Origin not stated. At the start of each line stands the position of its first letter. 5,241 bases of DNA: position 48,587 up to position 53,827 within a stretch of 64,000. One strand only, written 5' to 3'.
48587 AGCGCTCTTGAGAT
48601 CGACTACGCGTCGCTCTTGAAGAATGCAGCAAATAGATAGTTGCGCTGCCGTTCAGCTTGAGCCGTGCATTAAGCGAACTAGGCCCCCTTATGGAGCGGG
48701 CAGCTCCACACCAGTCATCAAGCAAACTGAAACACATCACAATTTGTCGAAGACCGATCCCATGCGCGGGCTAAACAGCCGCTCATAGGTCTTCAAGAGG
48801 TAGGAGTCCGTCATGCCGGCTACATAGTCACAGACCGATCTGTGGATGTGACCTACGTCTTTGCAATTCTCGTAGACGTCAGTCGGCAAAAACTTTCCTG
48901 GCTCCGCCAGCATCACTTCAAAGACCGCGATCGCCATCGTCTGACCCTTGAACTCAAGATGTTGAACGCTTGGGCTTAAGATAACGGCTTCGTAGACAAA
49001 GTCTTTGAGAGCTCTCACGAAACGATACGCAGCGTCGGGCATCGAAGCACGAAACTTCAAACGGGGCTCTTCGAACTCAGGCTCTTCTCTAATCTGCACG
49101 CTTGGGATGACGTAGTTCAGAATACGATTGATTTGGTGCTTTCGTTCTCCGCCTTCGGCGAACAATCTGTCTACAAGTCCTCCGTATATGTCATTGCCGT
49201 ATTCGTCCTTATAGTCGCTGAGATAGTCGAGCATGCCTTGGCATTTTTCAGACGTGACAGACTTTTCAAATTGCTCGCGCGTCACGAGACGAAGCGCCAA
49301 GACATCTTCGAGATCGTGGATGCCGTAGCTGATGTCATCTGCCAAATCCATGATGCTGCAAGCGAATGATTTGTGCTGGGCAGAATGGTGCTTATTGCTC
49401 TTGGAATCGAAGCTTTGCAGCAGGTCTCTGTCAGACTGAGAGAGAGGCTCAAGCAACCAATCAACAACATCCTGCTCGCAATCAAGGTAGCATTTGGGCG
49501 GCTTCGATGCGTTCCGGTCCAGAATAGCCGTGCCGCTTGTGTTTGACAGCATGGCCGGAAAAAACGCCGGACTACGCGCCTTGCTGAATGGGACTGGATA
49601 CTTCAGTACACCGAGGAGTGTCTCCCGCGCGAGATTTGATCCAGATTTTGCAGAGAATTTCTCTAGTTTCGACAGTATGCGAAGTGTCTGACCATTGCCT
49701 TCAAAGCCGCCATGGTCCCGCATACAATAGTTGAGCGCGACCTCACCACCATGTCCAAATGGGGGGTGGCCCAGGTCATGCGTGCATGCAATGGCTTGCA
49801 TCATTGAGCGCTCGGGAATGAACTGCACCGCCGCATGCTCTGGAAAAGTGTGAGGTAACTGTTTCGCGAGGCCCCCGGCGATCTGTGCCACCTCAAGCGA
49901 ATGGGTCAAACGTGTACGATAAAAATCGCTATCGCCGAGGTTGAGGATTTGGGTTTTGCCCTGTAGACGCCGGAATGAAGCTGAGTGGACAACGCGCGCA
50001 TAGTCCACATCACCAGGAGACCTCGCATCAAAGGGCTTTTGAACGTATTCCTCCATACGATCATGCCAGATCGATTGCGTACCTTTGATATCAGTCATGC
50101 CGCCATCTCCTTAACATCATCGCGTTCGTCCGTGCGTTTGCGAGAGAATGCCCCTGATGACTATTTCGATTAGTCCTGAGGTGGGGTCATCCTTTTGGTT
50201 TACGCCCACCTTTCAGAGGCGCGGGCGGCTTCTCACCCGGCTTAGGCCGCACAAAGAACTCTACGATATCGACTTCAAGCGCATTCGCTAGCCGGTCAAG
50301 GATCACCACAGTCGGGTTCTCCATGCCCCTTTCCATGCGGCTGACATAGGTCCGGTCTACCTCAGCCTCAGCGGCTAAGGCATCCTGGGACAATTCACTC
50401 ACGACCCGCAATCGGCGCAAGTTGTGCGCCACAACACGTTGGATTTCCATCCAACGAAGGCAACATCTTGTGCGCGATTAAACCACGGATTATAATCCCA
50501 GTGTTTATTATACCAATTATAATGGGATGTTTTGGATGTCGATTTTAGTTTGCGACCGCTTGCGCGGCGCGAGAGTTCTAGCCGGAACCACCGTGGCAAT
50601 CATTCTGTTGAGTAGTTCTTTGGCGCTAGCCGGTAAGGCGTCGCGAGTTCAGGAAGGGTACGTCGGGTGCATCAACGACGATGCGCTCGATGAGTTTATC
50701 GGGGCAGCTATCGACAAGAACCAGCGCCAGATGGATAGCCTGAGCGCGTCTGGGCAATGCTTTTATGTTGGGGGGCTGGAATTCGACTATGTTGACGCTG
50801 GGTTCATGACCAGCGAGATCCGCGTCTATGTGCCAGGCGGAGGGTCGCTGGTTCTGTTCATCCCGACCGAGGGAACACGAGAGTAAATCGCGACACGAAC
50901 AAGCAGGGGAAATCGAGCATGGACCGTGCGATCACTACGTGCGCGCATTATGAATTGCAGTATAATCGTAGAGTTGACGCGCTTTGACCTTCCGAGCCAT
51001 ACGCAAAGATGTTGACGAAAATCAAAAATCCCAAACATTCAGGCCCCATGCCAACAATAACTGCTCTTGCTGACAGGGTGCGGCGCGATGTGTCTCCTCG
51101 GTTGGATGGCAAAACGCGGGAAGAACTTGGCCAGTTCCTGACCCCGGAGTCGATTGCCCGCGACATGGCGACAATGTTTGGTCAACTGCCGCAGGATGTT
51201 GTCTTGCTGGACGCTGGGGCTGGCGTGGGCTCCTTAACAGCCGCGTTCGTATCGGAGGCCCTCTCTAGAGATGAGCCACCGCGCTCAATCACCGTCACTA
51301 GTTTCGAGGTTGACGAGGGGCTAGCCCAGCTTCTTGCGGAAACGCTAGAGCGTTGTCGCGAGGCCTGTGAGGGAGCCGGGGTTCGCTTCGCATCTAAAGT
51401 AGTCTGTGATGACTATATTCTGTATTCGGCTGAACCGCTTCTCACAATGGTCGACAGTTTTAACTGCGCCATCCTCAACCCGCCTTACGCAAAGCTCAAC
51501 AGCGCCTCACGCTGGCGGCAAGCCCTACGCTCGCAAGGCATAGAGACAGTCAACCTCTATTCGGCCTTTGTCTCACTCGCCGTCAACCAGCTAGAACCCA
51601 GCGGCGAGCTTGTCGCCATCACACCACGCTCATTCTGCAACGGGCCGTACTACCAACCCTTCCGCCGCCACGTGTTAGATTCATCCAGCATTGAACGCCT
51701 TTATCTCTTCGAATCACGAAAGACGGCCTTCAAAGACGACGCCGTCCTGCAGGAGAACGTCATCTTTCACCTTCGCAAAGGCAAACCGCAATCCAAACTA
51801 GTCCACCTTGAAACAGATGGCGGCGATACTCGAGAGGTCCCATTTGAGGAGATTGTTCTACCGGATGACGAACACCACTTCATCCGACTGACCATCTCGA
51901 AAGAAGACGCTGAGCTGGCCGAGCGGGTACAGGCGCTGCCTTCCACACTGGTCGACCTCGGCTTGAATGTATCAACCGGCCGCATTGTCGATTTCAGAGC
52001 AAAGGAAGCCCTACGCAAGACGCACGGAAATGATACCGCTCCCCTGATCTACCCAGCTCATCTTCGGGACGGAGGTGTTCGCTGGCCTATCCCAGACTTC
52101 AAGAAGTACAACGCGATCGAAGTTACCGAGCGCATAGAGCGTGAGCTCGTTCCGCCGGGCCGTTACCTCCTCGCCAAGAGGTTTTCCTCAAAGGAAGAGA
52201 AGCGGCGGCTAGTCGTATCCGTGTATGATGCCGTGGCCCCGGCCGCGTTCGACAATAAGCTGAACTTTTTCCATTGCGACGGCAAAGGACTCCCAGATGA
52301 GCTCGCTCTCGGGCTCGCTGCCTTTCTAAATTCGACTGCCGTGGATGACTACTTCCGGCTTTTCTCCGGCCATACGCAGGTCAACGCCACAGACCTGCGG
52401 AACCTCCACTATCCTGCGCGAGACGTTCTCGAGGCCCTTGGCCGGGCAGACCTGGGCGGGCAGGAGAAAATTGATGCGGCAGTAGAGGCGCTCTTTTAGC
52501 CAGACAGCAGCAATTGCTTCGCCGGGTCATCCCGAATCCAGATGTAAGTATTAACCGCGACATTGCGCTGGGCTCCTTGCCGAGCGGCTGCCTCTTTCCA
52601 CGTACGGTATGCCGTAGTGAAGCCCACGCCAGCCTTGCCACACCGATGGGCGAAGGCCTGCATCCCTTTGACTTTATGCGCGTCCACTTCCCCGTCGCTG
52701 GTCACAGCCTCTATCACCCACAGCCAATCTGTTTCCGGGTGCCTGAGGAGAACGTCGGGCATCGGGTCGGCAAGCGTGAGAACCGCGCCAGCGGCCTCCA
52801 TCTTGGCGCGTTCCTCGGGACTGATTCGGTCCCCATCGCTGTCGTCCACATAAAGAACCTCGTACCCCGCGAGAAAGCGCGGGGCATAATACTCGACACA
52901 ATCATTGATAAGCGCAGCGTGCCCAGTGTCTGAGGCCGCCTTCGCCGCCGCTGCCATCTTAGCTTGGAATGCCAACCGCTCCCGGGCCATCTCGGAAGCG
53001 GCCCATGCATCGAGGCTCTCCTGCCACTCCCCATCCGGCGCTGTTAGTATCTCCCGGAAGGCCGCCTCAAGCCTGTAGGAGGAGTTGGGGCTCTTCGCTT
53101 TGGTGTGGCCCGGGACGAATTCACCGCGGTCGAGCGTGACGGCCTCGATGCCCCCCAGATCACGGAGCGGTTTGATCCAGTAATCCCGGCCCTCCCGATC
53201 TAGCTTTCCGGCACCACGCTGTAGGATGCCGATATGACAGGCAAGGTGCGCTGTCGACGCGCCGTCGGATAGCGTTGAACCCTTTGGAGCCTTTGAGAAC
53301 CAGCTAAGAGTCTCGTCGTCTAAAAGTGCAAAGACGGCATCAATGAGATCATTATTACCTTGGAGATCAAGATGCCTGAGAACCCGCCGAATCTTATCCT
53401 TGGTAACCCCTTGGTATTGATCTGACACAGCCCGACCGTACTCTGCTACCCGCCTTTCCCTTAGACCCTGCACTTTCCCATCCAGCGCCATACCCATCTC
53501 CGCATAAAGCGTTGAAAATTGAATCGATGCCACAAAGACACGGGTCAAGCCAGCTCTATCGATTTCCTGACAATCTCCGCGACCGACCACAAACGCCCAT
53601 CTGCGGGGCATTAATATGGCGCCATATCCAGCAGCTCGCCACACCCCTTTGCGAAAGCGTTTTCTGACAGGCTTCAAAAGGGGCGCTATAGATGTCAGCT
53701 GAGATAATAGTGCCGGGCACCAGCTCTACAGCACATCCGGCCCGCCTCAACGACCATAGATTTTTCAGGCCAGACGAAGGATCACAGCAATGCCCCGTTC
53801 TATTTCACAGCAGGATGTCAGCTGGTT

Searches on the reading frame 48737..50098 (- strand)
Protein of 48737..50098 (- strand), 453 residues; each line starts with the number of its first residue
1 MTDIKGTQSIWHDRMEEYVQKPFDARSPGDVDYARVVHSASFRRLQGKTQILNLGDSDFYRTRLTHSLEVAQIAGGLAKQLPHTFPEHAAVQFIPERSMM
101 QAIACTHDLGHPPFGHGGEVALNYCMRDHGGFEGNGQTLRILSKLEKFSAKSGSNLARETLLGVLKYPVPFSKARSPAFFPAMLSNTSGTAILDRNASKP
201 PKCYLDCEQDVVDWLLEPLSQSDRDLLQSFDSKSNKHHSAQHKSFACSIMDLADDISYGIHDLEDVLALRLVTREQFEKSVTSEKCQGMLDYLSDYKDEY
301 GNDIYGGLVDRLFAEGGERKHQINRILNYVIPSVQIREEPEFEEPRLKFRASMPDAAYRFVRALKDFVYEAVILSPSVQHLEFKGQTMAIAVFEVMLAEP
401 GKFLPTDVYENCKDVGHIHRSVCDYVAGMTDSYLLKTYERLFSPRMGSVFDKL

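Call 26: search_protein_families(library=pfam, proteins=[window:48737-50098:-], max_evalue=0.001)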
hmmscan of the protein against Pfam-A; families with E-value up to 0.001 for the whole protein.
window:48737-50098:- (453 aa): 2 families
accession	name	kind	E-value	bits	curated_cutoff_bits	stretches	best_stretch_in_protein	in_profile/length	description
PF13286.11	HD_assoc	-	9e-18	65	22.2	1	353-440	3-91/91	Phosphohydrolase-associated domain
PF01966.28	HD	-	4.8e-07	30.5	22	1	63-147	1-71/116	HD domain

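Call 53: search_protein_families(library=padloc, proteins=[window:48737-50098:-], max_evalue=0.001)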
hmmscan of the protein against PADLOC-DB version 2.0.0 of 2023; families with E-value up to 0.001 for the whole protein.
window:48737-50098:- (453 aa): 1 family
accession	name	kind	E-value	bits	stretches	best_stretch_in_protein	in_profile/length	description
PDLC02374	dGTPase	-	7.5e-141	468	1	19-452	31-381/395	-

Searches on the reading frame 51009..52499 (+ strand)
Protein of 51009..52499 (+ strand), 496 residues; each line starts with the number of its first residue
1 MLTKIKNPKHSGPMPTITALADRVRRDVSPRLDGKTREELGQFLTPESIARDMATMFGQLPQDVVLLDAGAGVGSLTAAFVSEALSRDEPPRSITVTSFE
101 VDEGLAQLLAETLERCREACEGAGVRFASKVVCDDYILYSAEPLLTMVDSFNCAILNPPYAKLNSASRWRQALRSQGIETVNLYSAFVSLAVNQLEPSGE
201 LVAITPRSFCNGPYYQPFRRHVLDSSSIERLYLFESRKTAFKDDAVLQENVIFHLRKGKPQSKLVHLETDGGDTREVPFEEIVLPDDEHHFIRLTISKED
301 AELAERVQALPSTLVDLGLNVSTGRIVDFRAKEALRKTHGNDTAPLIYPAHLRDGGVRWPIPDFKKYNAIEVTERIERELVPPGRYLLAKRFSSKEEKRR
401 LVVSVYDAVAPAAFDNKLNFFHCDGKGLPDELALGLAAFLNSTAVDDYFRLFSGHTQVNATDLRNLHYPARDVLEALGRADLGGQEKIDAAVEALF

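Call 26: search_protein_families(library=pfam, proteins=[window:51009-52499:+], max_evalue=0.001)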
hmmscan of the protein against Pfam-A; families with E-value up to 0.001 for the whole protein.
window:51009-52499:+ (496 aa): 1 family
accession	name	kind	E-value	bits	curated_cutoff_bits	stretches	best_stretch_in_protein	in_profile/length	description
PF07669.17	Eco57I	-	3e-10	40.9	25.3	1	149-237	73-168/171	Eco57I restriction-modification methylase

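Call 53: search_protein_families(library=padloc, proteins=[window:51009-52499:+], max_evalue=0.001)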
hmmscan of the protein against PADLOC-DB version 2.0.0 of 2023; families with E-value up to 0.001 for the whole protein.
window:51009-52499:+ (496 aa): 19 families
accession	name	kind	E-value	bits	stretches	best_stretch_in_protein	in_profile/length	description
PDLC03227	MTase_II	-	4.2e-166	551.7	1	18-496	5-488/494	Type II methyltransferase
PDLC03359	MTase_II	-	8.4e-133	442.3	1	14-492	9-511/840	Type II methyltransferase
PDLC03338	MTase_II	-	1.1e-42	144.6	1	35-495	124-597/604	Type II methyltransferase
PDLC04134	mad2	-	2.7e-15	54.2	1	32-260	262-448/492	mads_2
PDLC03248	MTase_II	-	3.7e-12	43.8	1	36-263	5-202/521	Type II methyltransferase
PDLC03237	MTase_II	-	9.7e-11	38.3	1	168-264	272-364/1036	Type II methyltransferase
PDLC03267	MTase_II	-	1.6e-08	32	1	41-267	14-227/539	Type II methyltransferase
PDLC03347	MTase_II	-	1.7e-08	31.6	1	150-253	92-199/488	Type II methyltransferase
PDLC03335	MTase_II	-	2.6e-07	27.7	1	34-236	73-286/607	Type II methyltransferase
PDLC03219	MTase_II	-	3.9e-07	26.8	1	33-232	43-238/504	Type II methyltransferase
PDLC03282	MTase_II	-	4e-07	27.7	1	147-259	77-188/386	Type II methyltransferase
PDLC03331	MTase_II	-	3e-06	24.2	1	23-253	12-224/541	Type II methyltransferase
PDLC03719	oMTase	-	8.1e-06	23.1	1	27-243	12-200/387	orphan methyltransferase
PDLC03293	MTase_II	-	3.6e-05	20.7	1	152-295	98-244/427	Type II methyltransferase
PDLC02521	PglX|PglXI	-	0.00012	18.1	1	141-250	472-583/1174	PglX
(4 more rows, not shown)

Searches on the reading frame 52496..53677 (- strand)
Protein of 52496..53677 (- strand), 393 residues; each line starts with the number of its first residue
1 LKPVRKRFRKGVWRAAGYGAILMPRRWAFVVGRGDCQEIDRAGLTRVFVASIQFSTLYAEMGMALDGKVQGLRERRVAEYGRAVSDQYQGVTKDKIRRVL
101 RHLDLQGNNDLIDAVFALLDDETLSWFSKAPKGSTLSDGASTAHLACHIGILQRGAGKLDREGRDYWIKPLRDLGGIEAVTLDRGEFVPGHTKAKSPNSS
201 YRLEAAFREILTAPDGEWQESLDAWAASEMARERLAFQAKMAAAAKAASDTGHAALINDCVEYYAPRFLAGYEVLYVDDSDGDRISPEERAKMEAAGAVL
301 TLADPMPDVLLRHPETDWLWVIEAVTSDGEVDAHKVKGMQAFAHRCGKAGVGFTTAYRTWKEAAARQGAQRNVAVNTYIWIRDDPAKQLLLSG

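Call 26: search_protein_families(library=pfam, proteins=[window:52496-53677:-], max_evalue=0.001)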
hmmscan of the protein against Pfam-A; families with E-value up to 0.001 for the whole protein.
window:52496-53677:- (393 aa): 1 family
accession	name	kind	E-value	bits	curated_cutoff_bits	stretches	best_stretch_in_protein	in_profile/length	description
PF06616.17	BsuBI_PstI_RE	-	1e-22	80.6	27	1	249-392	14-152/154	BsuBI/PstI restriction endonuclease domain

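Call 53: search_protein_families(library=padloc, proteins=[window:52496-53677:-], max_evalue=0.001)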
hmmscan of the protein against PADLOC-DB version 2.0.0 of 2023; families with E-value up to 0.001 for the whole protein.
window:52496-53677:- (393 aa): 2 families
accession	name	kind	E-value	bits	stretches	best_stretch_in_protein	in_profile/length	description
PDLC03420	REase_II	-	1.3e-18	65.2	1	195-391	105-306/317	Type II restriction enzyme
PDLC03359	MTase_II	-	3.4e-15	53.3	1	229-393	672-832/840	Type II methyltransferase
